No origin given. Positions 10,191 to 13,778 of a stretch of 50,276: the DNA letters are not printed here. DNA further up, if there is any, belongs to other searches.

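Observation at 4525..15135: Expanded DAB-type inorganic-carbon module: DabA embedded in four antiporter-like subunits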

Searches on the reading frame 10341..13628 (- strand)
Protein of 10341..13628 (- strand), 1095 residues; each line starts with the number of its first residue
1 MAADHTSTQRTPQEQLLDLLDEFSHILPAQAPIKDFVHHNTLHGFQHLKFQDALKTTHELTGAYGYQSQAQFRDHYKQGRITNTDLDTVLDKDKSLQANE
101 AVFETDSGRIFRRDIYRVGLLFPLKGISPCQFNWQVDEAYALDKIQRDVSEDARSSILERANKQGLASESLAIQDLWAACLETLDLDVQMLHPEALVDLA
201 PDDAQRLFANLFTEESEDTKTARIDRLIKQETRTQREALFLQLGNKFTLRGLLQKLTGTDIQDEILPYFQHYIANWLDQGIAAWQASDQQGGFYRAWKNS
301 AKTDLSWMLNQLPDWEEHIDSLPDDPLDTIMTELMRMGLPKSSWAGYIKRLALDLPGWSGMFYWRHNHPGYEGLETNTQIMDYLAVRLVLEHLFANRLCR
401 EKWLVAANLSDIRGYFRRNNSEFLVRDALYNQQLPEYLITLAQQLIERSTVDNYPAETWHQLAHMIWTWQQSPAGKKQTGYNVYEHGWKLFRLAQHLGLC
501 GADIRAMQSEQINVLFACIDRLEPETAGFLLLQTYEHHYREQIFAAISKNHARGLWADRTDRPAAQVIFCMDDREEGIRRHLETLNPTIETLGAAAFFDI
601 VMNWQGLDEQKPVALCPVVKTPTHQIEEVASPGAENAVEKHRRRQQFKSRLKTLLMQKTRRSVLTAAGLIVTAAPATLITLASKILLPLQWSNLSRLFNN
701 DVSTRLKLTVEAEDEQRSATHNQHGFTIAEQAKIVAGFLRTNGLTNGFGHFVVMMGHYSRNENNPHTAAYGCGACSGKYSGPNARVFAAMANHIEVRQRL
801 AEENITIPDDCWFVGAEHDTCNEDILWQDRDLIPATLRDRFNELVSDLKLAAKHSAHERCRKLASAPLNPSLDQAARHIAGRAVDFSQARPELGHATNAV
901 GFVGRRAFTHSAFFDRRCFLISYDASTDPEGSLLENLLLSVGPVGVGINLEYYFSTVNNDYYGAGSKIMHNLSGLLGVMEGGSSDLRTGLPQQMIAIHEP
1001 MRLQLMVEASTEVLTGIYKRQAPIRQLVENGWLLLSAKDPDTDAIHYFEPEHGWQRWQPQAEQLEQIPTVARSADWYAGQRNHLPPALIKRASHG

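Call 3: search_protein_families(library=pfam, proteins=[window:10341-13628:-], max_evalue=0.01)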
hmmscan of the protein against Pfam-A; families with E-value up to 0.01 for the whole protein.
window:10341-13628:- (1095 aa): 1 family
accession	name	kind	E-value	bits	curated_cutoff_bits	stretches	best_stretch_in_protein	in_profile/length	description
PF10070.14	DabA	-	5e-231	769.6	25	1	21-1033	2-747/747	Probable inorganic carbon transporter subunit DabA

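Call 4: search_protein_families(library=ncbifam, proteins=[window:10341-13628:-], max_evalue=0.01)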
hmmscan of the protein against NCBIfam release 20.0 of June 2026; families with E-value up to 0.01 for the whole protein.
window:10341-13628:- (1095 aa): 0 families

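Call 15: find_homologous_proteins(query=window:10341-13628:-, max_evalue=1e-10)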
Query window:10341-13628:- (1095 aa): 1382 proteins with E <= 1e-10 among 8000 candidates; the best 120 are listed.
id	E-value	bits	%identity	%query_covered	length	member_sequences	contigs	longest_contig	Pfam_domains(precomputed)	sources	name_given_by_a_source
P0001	0.0e+0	2498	98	100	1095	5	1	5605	PF10070.15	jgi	-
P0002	0.0e+0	2249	87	100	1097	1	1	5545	PF10070.15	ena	-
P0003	0.0e+0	1459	55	99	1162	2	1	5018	PF10070.15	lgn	-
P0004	0.0e+0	1440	57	99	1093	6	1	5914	PF10070.15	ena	-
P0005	0.0e+0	1427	55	99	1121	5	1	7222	PF10070.15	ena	-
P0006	0.0e+0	1423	53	99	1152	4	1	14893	PF10070.15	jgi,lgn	-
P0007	0.0e+0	1422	56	100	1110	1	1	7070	PF10070.15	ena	-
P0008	0.0e+0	1417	54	98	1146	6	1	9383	PF10070.15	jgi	jgi:uncharacterized protein YbcC (UPF0753/DUF2309 family)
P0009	0.0e+0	1412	54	99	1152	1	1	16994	PF10070.15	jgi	jgi:uncharacterized protein YbcC (UPF0753/DUF2309 family)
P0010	0.0e+0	1412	56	99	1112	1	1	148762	PF10070.15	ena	-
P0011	0.0e+0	1410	53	99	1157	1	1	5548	PF10070.15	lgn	-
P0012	0.0e+0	1406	54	99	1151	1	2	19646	PF10070.15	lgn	-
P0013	0.0e+0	1406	54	98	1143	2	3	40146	PF10070.15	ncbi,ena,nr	ncbi:MAG: DUF2309 domain-containing protein [Cocleimonas sp.]|nr:DUF2309 domain-containing protein [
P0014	0.0e+0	1404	55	99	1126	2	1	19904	PF10070.15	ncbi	-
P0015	0.0e+0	1395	53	99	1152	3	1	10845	PF10070.15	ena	-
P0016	0.0e+0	1389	52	98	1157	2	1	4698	PF10070.15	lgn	-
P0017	0.0e+0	1386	53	98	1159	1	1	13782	PF10070.15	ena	-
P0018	0.0e+0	1384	55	100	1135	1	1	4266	PF10070.15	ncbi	-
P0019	0.0e+0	1383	54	99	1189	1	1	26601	PF10070.15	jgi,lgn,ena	-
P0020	0.0e+0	1379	54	98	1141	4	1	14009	PF10070.15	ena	-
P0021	0.0e+0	1379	53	98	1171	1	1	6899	PF10070.15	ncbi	-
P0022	0.0e+0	1379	54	98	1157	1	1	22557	PF10070.15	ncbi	-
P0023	0.0e+0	1375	53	99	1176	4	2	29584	PF10070.15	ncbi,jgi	jgi:uncharacterized protein YbcC (UPF0753/DUF2309 family)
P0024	0.0e+0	1375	53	99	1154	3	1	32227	PF10070.15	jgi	jgi:uncharacterized protein YbcC (UPF0753/DUF2309 family)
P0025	0.0e+0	1363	55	98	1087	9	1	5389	PF10070.15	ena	-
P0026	0.0e+0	1359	52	98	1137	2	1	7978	PF10070.15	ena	-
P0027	0.0e+0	1358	54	99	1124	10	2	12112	PF10070.15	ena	-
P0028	0.0e+0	1357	55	100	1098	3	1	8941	PF10070.15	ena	-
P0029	0.0e+0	1352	55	99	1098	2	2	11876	PF10070.15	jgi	jgi:uncharacterized protein YbcC (UPF0753/DUF2309 family)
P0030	0.0e+0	1350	54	100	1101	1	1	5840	PF10070.15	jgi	-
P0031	0.0e+0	1346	55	99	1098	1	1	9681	PF10070.15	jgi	jgi:uncharacterized protein YbcC (UPF0753/DUF2309 family)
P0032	0.0e+0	1346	54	100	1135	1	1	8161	PF10070.15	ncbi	ncbi:MAG: DUF2309 domain-containing protein [Methylophagaceae bacterium]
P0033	0.0e+0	1342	55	98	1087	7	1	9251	PF10070.15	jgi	jgi:uncharacterized protein YbcC (UPF0753/DUF2309 family)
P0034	0.0e+0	1341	54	99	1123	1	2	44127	PF10070.15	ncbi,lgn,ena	ncbi:MAG: DUF2309 domain-containing protein [Cocleimonas sp.]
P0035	0.0e+0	1340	54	98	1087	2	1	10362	PF10070.15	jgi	-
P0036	0.0e+0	1340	52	100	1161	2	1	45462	PF10070.15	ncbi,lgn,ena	-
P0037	0.0e+0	1337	54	100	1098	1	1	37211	PF10070.15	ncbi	-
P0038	0.0e+0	1337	54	100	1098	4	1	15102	PF10070.15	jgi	-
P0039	0.0e+0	1336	54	100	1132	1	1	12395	PF10070.15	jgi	-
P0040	0.0e+0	1333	55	99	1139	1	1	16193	PF10070.15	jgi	jgi:hypothetical protein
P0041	0.0e+0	1330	53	100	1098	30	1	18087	PF10070.15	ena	-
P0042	0.0e+0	1330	54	98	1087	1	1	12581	PF10070.15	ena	-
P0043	0.0e+0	1328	54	99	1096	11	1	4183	PF10070.15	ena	-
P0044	0.0e+0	1326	53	100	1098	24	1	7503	PF10070.15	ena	-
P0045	0.0e+0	1325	53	99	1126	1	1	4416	PF10070.15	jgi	jgi:uncharacterized protein YbcC (UPF0753/DUF2309 family)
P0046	0.0e+0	1325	54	99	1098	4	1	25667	PF10070.15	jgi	jgi:uncharacterized protein YbcC (UPF0753/DUF2309 family)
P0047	0.0e+0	1322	53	99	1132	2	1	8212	PF10070.15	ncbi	-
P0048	0.0e+0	1321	53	100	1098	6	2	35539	PF10070.15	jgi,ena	-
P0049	0.0e+0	1317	54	99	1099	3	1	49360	PF10070.15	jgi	-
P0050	0.0e+0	1316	53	99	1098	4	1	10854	PF10070.15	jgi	jgi:uncharacterized protein YbcC (UPF0753/DUF2309 family)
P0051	0.0e+0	1313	53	99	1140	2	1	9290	PF10070.15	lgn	-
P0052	0.0e+0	1311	53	100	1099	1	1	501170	PF10070.15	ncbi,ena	-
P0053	0.0e+0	1310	53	100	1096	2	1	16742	PF10070.15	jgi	-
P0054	0.0e+0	1308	50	99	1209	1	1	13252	PF10070.15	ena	-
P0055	0.0e+0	1305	52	100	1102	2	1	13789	PF10070.15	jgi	-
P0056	0.0e+0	1305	52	98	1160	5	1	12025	PF10070.15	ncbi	-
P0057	0.0e+0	1305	53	100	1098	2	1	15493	PF10070.15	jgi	-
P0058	0.0e+0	1304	53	99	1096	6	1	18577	PF10070.15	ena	-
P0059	0.0e+0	1303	53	100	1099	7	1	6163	PF10070.15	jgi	jgi:uncharacterized protein YbcC (UPF0753/DUF2309 family)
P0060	0.0e+0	1303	53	99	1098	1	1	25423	PF10070.15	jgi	jgi:uncharacterized protein YbcC (UPF0753/DUF2309 family)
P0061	0.0e+0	1303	50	99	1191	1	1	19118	PF10070.15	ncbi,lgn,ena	-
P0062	0.0e+0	1302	51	98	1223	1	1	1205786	PF10070.15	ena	-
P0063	0.0e+0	1300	50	98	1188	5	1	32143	PF10070.15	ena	-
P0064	0.0e+0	1298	53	99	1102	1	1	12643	PF10070.15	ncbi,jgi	-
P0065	0.0e+0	1296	53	99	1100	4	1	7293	PF10070.15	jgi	-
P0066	0.0e+0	1296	52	100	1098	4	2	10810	PF10070.15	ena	-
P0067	0.0e+0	1294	53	100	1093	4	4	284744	PF10070.15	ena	-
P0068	0.0e+0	1293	52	99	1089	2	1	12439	PF10070.15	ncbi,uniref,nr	ncbi:DUF2309 domain-containing protein [Solemya pervernicosa gill symbiont]|uniref:Probable inorgani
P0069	0.0e+0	1293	53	99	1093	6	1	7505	PF10070.15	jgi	jgi:hypothetical protein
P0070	0.0e+0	1289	52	97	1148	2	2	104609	PF10070.15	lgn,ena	-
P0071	0.0e+0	1287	55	91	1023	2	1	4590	PF10070.15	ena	-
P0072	0.0e+0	1287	52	98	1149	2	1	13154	PF10070.15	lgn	-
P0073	0.0e+0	1286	54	98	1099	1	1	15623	PF10070.15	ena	-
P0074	0.0e+0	1283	50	99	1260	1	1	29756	PF10070.15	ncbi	-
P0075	0.0e+0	1282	52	99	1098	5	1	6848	PF10070.15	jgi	jgi:hypothetical protein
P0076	0.0e+0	1281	51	99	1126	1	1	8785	PF10070.15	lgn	-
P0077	0.0e+0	1281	51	99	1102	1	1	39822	PF10070.15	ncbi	-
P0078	0.0e+0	1281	53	98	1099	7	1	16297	PF10070.15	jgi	jgi:uncharacterized protein YbcC (UPF0753/DUF2309 family)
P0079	0.0e+0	1281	53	98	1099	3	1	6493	PF10070.15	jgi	jgi:uncharacterized protein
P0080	0.0e+0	1280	52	99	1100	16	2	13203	PF10070.15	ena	-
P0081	0.0e+0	1279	51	99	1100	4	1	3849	PF10070.15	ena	-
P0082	0.0e+0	1277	52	100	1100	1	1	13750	PF10070.15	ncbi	ncbi:MAG: DUF2309 domain-containing protein [Thiogranum sp.]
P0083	0.0e+0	1277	52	99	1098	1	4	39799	PF10070.15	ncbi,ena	-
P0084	0.0e+0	1275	52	100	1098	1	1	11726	PF10070.15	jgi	jgi:uncharacterized protein YbcC (UPF0753/DUF2309 family)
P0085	0.0e+0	1273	51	98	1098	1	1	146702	PF10070.15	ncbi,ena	-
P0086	0.0e+0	1269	51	98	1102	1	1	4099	PF10070.15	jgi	jgi:uncharacterized protein YbcC (UPF0753/DUF2309 family)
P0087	0.0e+0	1269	52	100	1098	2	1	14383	PF10070.15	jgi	jgi:uncharacterized protein YbcC (UPF0753/DUF2309 family)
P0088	0.0e+0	1269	52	99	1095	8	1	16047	PF10070.15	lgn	-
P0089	0.0e+0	1266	52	99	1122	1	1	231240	PF10070.15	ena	-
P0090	0.0e+0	1266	52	98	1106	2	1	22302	PF10070.15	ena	-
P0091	0.0e+0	1265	53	98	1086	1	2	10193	PF10070.15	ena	-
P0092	0.0e+0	1264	51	99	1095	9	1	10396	PF10070.15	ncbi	ncbi:MAG: DUF2309 domain-containing protein [Sedimenticola sp.]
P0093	0.0e+0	1263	51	98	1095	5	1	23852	PF10070.15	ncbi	-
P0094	0.0e+0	1262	51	99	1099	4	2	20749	PF10070.15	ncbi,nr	ncbi:MAG: DUF2309 domain-containing protein [Gammaproteobacteria bacterium]|nr:DUF2309 domain-contai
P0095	0.0e+0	1262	52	99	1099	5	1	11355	PF10070.15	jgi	jgi:uncharacterized protein YbcC (UPF0753/DUF2309 family)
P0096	0.0e+0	1262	52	98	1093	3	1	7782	PF10070.15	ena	-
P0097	0.0e+0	1261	52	100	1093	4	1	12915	PF10070.15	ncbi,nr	ncbi:MAG: DUF2309 domain-containing protein [Xanthomonadaceae bacterium]|nr:DUF2309 domain-containin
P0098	0.0e+0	1261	51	100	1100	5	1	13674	PF10070.15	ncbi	-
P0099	0.0e+0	1259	49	98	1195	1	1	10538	PF10070.15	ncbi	-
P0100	0.0e+0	1259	52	99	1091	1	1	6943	PF10070.15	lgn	-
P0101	0.0e+0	1259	52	99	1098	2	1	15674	PF10070.15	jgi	-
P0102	0.0e+0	1256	51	98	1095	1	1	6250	PF10070.15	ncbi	-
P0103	0.0e+0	1256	51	100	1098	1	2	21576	PF10070.15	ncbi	ncbi:MAG: DUF2309 domain-containing protein [Pseudomonadota bacterium]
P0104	0.0e+0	1255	51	99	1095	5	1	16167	PF10070.15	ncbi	-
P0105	0.0e+0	1254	50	98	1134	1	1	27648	PF10070.15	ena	-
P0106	0.0e+0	1253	51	98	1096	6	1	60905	PF10070.15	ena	-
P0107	0.0e+0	1252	53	98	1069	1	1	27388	PF10070.15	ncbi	ncbi:MAG: DUF2309 domain-containing protein [Thiolinea sp.]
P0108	0.0e+0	1251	51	98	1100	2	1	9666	PF10070.15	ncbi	-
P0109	0.0e+0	1251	52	100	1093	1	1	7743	PF10070.15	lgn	-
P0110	0.0e+0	1251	51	99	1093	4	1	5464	PF10070.15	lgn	-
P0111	0.0e+0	1251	51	99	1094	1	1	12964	PF10070.15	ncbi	-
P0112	0.0e+0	1250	51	99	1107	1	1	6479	PF10070.15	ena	-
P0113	0.0e+0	1250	51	100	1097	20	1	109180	PF10070.15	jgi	jgi:uncharacterized protein YbcC (UPF0753/DUF2309 family)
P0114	0.0e+0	1250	51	99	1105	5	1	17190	PF10070.15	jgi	-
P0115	0.0e+0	1249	50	99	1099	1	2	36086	PF10070.15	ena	-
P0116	0.0e+0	1249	50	99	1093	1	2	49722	PF10070.15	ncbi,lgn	-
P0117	0.0e+0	1249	53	99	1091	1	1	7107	PF10070.15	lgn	-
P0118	0.0e+0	1248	52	98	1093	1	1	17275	PF10070.15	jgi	-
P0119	0.0e+0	1248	51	100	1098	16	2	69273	PF10070.15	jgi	-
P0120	0.0e+0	1248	51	99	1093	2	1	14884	PF10070.15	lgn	-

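Call 17: find_related_loci(query=A1, collection=genome_contigs, flank=10000)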
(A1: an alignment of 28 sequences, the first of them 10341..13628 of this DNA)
Query A1 (1095 aa) in genome_contigs; peptide patterns used: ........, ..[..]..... (x = any residue, [..] = any of these).
600 stretches matched a pattern (row limit reached: there are more); 592 encode a relative of the query (tblastn E <= 1e-3); the best 80 are kept; 80 distinct loci.
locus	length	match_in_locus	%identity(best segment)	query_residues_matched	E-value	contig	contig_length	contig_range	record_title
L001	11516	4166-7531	54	15-1091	0e+0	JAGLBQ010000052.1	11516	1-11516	MAG: Cocleimonas sp. isolate SW_1_6 ROV164.bin.6.fa_52, whole genome shotgun sequence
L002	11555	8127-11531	52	14-1091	0e+0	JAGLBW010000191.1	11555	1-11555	MAG: Cocleimonas sp. isolate SW_2_14 ROV165.bin.14.fa_191, whole genome shotgun sequence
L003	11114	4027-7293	53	7-1090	0e+0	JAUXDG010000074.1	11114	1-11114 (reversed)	MAG: Gammaproteobacteria bacterium isolate CSMAG_2845 CSMAG_2845_k119_1192811_length_11114_cov_8.0000, whole genome shot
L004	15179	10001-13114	52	19-1089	0e+0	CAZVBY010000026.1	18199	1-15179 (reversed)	MAG TPA_asm: uncultured Thiobacillus sp. isolate SRP257756_co1_56 genome assembly, contig: NODE_2566_length_18199_cov_21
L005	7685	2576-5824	49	5-1093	0e+0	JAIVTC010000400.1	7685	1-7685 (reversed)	MAG: Candidatus Bathyarchaeota archaeon isolate HYP3_US_13_22 k127_4808730_159107, whole genome shotgun sequence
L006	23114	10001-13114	52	19-1089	0e+0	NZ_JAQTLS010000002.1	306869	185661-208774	MAG: Thiothrix sp. isolate STA_22 NODE_57_length_306869_cov_28.206767_Sandtown_A, whole genome shotgun sequence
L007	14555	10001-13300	48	7-1093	0e+0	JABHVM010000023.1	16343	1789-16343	MAG: Thiotrichales bacterium isolate SI047_bin108 k141_142538, whole genome shotgun sequence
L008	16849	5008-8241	50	13-1091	0e+0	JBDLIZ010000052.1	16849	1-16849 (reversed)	MAG: Pseudomonadota bacterium isolate MAG064 MAG064_52, whole genome shotgun sequence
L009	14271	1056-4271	50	13-1089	0e+0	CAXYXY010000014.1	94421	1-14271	MAG: uncultured Thiothrix sp. isolate ERR13598997_binner123_Refined_34 genome assembly, contig: ERZ24875810.42, whole ge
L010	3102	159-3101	51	13-988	0e+0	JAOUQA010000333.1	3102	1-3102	MAG: Gammaproteobacteria bacterium isolate 8_1_Oct_SF_Bin73 8_1_Oct_SF_Bin73_scaffold_43906_c1, whole genome shotgun seq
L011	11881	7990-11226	49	13-1091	0e+0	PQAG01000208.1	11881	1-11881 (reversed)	MAG: Nitrosomonadales bacterium isolate FeB_15 contig_7927, whole genome shotgun sequence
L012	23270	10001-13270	48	4-1093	0e+0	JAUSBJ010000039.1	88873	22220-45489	MAG: Sulfurimicrobium sp. isolate E6_metabat.bin.55 E6_k141_189455, whole genome shotgun sequence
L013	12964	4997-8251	51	6-1091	0e+0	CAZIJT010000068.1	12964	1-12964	MAG TPA_asm: uncultured Thiohalophilus sp. isolate SRP128015_co3_249 genome assembly, contig: NODE_5394_length_12964_cov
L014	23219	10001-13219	50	15-1089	0e+0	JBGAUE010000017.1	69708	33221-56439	MAG: Chromatiaceae bacterium isolate MAG_AAO_AS.1 AAOAS-1_NODE_17_length_69708_cov_34.363330, whole genome shotgun seque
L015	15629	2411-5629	50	15-1089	0e+0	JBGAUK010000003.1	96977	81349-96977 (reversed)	MAG: Chromatiaceae bacterium isolate MAG_MBR_AS.5 MBRAS-5_NODE_3_length_96977_cov_16.867049, whole genome shotgun sequen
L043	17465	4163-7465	46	4-1095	0e+0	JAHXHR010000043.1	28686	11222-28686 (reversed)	MAG: Candidatus Thiodiazotropha sp. (ex Epidulcina cf. delphinae) isolate 3502H_Th1 c_000000000107, whole genome shotgun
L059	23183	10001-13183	41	15-1095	0e+0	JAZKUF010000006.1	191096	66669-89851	MAG: Candidatus Accumulibacter jenkinsii isolate UW20 Ga0558716_00518, whole genome shotgun sequence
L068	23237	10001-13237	50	13-1095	0e+0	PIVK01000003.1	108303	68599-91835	MAG: Rhodospirillales bacterium isolate Glo_3 GloG15_CONTIG93, whole genome shotgun sequence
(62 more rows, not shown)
